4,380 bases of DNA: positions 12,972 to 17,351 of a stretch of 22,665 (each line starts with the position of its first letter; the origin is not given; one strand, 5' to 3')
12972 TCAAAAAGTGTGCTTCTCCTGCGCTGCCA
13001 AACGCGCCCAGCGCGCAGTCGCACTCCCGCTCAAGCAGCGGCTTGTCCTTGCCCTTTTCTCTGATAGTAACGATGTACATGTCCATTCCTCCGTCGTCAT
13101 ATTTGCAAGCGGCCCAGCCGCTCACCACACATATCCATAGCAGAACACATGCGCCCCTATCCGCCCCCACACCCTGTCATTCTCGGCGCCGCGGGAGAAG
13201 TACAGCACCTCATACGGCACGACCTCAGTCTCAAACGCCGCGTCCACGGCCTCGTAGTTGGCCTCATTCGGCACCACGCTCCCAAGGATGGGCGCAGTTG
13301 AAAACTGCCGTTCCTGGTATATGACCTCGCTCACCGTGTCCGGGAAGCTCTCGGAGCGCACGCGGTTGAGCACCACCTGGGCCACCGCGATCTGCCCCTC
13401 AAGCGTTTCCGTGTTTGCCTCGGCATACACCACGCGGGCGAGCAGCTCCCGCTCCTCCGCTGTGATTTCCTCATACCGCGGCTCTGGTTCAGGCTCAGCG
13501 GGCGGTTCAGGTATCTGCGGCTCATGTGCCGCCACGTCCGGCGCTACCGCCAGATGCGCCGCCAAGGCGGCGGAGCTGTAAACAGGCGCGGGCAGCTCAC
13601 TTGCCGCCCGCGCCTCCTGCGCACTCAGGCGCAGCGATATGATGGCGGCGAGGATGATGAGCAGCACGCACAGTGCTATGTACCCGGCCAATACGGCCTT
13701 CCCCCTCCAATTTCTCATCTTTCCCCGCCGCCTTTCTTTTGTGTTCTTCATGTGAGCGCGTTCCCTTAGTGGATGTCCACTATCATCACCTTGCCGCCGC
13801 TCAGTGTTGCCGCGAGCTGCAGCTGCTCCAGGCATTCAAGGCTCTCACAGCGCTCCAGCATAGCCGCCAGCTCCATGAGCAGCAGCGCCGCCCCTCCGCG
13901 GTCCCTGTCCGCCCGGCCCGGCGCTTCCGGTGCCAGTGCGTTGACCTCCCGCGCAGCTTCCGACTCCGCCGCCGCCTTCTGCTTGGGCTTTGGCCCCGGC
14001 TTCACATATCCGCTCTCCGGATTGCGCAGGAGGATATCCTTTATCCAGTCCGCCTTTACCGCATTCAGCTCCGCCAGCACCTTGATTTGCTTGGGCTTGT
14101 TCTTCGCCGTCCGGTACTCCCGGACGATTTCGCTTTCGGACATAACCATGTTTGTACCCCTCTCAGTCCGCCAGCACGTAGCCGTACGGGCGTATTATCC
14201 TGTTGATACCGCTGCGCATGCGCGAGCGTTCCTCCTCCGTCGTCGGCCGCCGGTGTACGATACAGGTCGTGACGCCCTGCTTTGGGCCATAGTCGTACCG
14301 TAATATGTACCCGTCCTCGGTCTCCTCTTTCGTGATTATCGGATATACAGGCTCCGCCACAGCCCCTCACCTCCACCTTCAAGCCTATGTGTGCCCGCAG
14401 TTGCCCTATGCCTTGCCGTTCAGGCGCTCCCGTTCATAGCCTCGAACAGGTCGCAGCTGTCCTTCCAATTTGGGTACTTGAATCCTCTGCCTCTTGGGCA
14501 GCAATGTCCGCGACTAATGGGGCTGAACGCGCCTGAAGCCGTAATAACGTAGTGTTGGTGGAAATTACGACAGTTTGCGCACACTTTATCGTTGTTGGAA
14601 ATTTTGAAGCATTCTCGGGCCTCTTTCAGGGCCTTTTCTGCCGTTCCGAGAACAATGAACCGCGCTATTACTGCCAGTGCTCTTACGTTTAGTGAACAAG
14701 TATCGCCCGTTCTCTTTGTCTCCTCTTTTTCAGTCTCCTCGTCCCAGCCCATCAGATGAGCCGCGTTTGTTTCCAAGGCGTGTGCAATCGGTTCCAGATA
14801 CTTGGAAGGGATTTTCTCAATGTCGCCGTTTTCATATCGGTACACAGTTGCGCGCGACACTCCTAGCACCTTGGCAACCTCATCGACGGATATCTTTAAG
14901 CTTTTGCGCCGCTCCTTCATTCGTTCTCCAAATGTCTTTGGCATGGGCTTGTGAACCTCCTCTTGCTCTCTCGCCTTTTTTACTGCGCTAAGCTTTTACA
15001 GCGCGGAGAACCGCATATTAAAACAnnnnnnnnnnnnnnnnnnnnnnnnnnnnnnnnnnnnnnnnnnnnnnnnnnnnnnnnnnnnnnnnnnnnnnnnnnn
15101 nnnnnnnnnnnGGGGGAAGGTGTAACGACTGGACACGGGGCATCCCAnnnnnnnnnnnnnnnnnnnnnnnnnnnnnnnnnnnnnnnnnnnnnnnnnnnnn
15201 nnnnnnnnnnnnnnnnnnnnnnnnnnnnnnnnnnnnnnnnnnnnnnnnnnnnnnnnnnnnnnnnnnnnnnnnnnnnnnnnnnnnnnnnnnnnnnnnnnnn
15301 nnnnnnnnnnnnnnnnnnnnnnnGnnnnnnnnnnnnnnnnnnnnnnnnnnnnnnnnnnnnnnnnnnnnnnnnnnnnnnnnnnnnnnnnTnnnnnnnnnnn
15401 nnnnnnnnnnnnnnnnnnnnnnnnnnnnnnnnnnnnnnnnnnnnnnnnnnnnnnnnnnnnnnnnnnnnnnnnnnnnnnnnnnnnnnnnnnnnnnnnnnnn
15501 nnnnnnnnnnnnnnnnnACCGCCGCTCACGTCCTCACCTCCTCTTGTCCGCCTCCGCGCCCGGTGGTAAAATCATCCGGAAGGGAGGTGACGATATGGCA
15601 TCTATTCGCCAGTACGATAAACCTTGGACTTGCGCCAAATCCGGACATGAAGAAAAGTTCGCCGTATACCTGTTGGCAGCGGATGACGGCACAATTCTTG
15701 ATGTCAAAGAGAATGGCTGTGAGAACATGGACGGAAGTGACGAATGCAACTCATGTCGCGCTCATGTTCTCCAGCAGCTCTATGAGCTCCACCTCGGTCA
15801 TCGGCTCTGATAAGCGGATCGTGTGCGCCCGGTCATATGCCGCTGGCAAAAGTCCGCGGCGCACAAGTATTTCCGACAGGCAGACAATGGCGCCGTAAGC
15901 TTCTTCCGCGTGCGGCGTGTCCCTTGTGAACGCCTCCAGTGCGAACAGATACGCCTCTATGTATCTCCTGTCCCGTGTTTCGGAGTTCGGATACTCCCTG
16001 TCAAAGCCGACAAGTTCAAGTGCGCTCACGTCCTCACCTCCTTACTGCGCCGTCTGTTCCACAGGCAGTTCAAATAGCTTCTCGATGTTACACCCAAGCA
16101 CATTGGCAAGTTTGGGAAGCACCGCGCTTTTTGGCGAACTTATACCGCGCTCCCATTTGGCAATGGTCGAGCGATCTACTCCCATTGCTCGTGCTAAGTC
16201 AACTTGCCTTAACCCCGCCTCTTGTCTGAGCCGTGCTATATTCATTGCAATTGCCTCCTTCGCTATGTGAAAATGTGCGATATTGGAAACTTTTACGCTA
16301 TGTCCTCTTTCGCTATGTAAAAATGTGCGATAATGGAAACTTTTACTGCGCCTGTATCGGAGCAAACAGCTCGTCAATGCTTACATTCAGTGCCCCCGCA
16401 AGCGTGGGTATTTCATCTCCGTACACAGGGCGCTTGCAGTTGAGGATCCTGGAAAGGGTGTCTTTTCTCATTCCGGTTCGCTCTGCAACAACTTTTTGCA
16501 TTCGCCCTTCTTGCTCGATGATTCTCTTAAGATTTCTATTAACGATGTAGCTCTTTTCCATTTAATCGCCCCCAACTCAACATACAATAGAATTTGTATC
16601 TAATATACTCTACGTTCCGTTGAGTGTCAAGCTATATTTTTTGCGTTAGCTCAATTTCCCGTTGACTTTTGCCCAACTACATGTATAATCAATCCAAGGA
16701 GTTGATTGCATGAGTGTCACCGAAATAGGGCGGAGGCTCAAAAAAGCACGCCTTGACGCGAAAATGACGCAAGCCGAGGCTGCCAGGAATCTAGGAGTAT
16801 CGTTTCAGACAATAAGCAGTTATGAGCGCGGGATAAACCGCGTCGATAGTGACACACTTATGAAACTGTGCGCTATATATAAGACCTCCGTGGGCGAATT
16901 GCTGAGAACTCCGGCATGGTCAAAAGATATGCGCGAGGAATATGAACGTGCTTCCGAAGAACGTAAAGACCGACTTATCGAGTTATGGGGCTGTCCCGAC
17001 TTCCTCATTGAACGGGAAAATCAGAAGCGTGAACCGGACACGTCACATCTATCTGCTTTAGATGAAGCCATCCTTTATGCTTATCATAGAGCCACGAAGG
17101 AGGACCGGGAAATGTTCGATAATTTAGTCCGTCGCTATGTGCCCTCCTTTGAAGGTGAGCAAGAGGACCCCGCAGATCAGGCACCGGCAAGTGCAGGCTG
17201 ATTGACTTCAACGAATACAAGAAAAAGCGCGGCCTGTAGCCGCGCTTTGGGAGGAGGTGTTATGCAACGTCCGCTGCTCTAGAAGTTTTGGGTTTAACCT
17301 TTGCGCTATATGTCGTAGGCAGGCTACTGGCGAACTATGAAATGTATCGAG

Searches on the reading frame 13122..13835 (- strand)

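Call 42: search_protein_families(library=pfam, proteins=[window:13122-13835:-], max_evalue=0.001)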
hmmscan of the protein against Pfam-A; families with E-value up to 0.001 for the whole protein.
window:13122-13835:- (237 aa): 1 family
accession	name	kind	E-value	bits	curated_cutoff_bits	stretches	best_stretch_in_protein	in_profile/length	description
PF07486.17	Hydrolase_2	-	5.5e-19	69.1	27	1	143-232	2-100/100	Cell Wall Hydrolase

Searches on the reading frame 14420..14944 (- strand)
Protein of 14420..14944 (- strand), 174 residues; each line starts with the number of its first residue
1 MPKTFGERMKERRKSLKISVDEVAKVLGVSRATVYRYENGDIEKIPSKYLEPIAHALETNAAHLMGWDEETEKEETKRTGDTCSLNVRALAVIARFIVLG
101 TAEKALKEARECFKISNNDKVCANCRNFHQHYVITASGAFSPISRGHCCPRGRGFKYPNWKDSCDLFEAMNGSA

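Call 42: search_protein_families(library=pfam, proteins=[window:14420-14944:-], max_evalue=0.001)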
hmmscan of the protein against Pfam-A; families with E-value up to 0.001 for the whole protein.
window:14420-14944:- (174 aa): 10 families
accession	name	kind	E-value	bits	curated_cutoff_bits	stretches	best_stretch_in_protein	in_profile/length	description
PF01381.28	HTH_3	-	1.6e-10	41.3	23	1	9-60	1-51/55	Helix-turn-helix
PF13560.12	HTH_31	-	4.7e-09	36.9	27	1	5-61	2-58/64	Helix-turn-helix domain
PF13309.12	HTH_22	-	3.1e-07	30.8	29.6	1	16-37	40-61/63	HTH domain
PF12844.13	HTH_19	-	2.5e-06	27.7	30.2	1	6-62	1-56/64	Helix-turn-helix domain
PF13443.12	HTH_26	-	5.9e-06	26.9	22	1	10-68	3-61/63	Cro/C1-type HTH DNA-binding domain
PF02796.21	HTH_7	-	2e-05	25.1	23.8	1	9-39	14-43/45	Helix-turn-helix domain of resolvase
PF13413.12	HTH_25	-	2.3e-05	24.6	24.6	1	9-61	2-59/62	Helix-turn-helix domain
PF12728.13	HTH_17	-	2.7e-05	24.8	27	1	19-37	3-21/51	Helix-turn-helix domain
PF13384.12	HTH_23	-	0.00016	21.8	24.6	1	17-37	17-37/50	Homeodomain-like domain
PF20432.4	Xre-like-HTH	-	0.00064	20.4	25.8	0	15-38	21-46/63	Antitoxin Xre-like helix-turn-helix domain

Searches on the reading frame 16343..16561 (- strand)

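Call 42: search_protein_families(library=pfam, proteins=[window:16343-16561:-], max_evalue=0.001)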
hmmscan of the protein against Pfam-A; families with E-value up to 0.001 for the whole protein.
window:16343-16561:- (72 aa): 3 families
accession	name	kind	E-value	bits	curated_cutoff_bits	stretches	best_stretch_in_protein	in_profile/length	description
PF13443.12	HTH_26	-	1.3e-07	32.2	22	1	10-69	1-61/63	Cro/C1-type HTH DNA-binding domain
PF01381.28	HTH_3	-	4.4e-06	27.1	23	1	11-65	1-55/55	Helix-turn-helix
PF13560.12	HTH_31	-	4.1e-05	24.2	27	1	11-64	6-60/64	Helix-turn-helix domain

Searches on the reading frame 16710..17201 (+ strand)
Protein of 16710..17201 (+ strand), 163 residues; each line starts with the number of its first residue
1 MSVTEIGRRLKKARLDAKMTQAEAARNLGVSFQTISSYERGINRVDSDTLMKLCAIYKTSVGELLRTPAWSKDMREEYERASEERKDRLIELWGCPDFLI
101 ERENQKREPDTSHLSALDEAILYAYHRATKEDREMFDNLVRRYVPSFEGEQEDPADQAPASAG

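Call 42: search_protein_families(library=pfam, proteins=[window:16710-17201:+], max_evalue=0.001)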
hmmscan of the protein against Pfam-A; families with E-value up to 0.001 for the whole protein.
window:16710-17201:+ (163 aa): 4 families
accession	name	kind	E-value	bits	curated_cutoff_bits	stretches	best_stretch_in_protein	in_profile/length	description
PF01381.28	HTH_3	-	2e-15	57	23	1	10-64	1-55/55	Helix-turn-helix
PF13560.12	HTH_31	-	2.5e-11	44.1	27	1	5-63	1-60/64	Helix-turn-helix domain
PF13443.12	HTH_26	-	2e-08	34.8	22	1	9-67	1-60/63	Cro/C1-type HTH DNA-binding domain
PF12844.13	HTH_19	-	0.00014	22.2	30.2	1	7-66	1-60/64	Helix-turn-helix domain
